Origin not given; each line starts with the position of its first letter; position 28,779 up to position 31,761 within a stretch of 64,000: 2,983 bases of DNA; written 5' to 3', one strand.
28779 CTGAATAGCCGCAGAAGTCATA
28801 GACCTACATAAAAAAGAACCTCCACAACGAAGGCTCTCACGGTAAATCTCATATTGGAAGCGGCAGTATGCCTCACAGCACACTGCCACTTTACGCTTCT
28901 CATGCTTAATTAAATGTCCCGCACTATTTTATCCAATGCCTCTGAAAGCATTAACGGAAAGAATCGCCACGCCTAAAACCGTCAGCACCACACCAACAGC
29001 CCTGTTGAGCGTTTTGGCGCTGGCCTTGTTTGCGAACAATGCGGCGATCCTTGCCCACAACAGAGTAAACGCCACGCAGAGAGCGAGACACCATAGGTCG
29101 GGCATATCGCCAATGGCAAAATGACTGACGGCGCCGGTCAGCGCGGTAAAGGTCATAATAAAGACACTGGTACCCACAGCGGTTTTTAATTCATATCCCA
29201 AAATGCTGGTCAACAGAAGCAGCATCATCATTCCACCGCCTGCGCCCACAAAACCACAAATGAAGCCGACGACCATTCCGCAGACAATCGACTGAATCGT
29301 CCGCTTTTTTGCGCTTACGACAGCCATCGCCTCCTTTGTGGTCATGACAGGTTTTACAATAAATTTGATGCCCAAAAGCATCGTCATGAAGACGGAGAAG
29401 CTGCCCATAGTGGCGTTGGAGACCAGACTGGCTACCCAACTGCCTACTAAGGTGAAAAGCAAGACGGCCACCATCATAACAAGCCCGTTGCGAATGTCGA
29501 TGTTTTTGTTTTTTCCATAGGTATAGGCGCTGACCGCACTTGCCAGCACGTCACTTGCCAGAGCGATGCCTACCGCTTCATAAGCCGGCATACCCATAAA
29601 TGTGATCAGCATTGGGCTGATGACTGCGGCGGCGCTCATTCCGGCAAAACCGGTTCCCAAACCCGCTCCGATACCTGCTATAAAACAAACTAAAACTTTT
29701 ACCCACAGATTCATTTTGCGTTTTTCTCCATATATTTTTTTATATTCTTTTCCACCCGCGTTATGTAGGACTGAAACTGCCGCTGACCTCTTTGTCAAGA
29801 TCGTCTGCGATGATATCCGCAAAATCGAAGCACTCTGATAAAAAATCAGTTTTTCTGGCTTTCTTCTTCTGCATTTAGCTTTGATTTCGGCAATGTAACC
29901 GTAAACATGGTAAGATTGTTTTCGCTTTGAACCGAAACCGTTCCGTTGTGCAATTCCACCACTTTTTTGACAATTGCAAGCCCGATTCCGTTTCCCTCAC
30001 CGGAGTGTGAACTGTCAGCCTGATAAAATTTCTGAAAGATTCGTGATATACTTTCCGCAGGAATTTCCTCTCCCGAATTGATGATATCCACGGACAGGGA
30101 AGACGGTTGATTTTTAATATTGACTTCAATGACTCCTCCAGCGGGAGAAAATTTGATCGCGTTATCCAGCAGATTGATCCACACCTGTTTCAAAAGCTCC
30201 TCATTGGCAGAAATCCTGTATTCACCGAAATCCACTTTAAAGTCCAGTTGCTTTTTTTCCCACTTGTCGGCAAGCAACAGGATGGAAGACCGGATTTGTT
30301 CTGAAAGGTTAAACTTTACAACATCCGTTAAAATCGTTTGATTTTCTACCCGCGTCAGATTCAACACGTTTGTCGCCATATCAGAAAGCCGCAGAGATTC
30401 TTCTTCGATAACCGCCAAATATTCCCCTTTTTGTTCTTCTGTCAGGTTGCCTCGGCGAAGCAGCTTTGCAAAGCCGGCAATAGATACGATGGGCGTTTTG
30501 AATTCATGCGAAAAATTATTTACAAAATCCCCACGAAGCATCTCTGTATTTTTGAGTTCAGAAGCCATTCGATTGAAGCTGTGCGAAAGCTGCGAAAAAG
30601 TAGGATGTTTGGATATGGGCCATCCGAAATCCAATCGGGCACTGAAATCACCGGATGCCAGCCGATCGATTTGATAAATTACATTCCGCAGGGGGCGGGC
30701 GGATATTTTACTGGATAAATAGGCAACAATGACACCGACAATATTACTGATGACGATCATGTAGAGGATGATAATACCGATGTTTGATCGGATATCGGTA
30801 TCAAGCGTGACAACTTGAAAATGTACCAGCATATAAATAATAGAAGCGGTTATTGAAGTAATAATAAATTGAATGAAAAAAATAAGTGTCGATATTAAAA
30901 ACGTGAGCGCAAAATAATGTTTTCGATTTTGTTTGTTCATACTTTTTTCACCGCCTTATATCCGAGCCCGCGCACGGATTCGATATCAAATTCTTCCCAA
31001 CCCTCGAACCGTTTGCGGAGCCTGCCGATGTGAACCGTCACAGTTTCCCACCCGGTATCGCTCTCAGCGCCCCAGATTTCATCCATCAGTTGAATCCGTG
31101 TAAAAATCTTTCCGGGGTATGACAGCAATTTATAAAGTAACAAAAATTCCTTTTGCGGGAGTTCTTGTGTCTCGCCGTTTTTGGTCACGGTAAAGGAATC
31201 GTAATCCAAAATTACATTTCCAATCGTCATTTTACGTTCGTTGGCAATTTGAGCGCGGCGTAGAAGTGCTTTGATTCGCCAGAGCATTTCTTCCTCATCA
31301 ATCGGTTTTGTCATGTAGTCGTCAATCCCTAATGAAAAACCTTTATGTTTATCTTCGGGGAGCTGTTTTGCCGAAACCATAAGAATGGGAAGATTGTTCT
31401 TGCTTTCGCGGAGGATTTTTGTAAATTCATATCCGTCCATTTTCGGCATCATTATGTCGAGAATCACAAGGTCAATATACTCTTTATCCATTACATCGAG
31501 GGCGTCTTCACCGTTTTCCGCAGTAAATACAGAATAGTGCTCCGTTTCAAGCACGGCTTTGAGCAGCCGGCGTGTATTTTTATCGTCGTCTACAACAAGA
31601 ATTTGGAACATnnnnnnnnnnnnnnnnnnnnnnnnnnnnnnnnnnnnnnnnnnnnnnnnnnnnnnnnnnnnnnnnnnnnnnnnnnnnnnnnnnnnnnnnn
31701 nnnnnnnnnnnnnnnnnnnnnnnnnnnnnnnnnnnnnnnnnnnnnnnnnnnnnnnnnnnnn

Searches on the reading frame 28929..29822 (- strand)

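Call 14: search_protein_families(library=pfam, proteins=[window:28929-29822:-], max_evalue=0.01)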
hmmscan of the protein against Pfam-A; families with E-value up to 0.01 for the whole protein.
window:28929-29822:- (297 aa): 1 family
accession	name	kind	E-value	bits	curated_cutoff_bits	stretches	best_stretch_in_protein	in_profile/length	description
PF01925.25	TauE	-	1.1e-35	123.9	32.6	1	46-286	1-236/237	Sulfite exporter TauE/SafE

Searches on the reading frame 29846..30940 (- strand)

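Call 51: search_protein_families(library=ncbifam, proteins=[window:29846-30940:-], max_evalue=0.00001)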
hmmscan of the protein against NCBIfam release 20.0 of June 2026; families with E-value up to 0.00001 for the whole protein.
window:29846-30940:- (364 aa): 77 families (the best 25 are shown)
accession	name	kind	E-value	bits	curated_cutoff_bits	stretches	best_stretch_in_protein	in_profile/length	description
NF046044.1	PnpS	equivalog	9.7e-59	199.3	400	1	127-351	161-390/390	two-component system histidine kinase PnpS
TIGR01386.1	cztS_silS_copS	subfamily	1.1e-52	179.6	292.55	1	52-351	160-457/457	heavy metal sensor histidine kinase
NF008312.0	PRK11100.1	equivalog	4.1e-48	164.4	356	1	60-349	186-471/477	two-component system sensor histidine kinase CreC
TIGR02966.1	phoR_proteo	equivalog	1.2e-46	159.3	334.2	1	127-342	105-324/333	phosphate regulon sensor histidine kinase PhoR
NF033092.0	HK_WalK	equivalog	1e-45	156.4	725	1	131-351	367-593/594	cell wall metabolism sensor histidine kinase WalK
NF007345.0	PRK09835.1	subfamily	2.4e-45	155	423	1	57-353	187-481/482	Cu(+)/Ag(+) sensor histidine kinase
NF033091.0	HK_VanS_ACDEFG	equivalog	6.4e-44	150.2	400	1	83-351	21-293/293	vancomycin resistance histidine kinase VanS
NF047874.1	MASE3_PAS_HK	subfamily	7.7e-44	150.5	560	1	123-362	385-635/655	MASE3 domain-containing sensor histidine kinase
NF052314.1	T9SS_HK_PorY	subfamily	9.8e-39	133.6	350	1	40-349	118-417/418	PorY family sensor histidine kinase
NF038297.2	hybrid_HK_HrmK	equivalog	2.5e-38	132.1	725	1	114-361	213-466/607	hybrid histidine kinase/response regulator HrmK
NF012163.2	BaeS_SmeS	equivalog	6.8e-38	130.8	500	1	58-338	166-443/457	sensor histidine kinase efflux regulator BaeS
NF033093.1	HK_VicK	exception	1e-35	123.3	680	1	128-360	201-443/448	cell wall metabolism sensor histidine kinase VicK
NF007837.0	PRK10549.1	equivalog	1.7e-35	122.6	603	1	61-353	169-459/466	envelope stress sensor histidine kinase BaeS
NF008318.0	PRK11107.1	equivalog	1.2e-34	119.6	890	1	134-351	291-517/920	two-component sensor histidine kinase BarA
NF041210.1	his_kin_PieS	equivalog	2.4e-34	119.2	850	1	54-353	165-471/474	two component system sensor histidine kinase PieS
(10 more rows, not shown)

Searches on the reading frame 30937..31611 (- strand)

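Call 51: search_protein_families(library=ncbifam, proteins=[window:30937-31611:-], max_evalue=0.00001)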
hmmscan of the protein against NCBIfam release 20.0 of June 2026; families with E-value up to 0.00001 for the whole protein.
window:30937-31611:- (224 aa): 96 families (the best 25 are shown)
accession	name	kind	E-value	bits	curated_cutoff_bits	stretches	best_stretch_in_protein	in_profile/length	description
TIGR02154.1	PhoB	equivalog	7.9e-53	179.1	296.2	1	3-219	4-224/226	phosphate regulon transcriptional regulator PhoB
NF040689.1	MtrAB_MtrA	equivalog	1.2e-51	175.2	300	1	4-220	1-218/219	MtrAB system response regulator MtrA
NF053854.1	RespRegPhoBBctds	equivalog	4.2e-50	170.2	270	1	4-219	1-223/225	two-component system response regulator PhoB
NF033120.0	vanR_FM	exception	3.1e-49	167.7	460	1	3-219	5-228/231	vancomycin resistance response regulator transcription factor, VanR-F/VanR-M family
TIGR01387.1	cztR_silR_copR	subfamily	4.2e-48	163.9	279.2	1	4-218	1-216/218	heavy metal response regulator transcription factor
NF045944.1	ResRegRpaBCyano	equivalog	1.8e-47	161.6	330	1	5-220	1-227/229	response regulator transcription factor RpaB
NF040534.1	resp_reg_YycF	equivalog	2.1e-46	158.1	340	1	3-218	2-225/231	response regulator YycF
NF041734.1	resp_reg_RppA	equivalog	2.4e-46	158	250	1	3-219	2-226/229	two-component system response regulator RppA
NF041733.1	resp_reg_CseB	equivalog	1.1e-44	152.6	350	1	3-220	2-226/228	two-component system response regulator CseB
NF033117.2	vanR_ACDEGLN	exception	2.7e-44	151.4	350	1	4-219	1-224/226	VanR-ABDEGLN family response regulator transcription factor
NF045991.1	RespRegCtrARhodob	equivalog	1e-42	146.4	350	1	3-218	2-219/224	response regulator transcription factor CtrA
NF008296.0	PRK11083.1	equivalog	7.4e-42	143.3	273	1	3-219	5-224/228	two-component system response regulator CreB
NF051850.1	RespRegRprY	equivalog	1.3e-41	142.6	370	1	3-222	6-228/234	response regulator transcription factor RprY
NF007005.1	PRK09468.1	equivalog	2.3e-40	138.5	331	1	3-220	5-231/237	osmolarity response regulator transcription factor OmpR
NF008567.0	PRK11517.1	equivalog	3.7e-39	134.4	353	1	3-220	2-218/223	response regulator transcription factor HprR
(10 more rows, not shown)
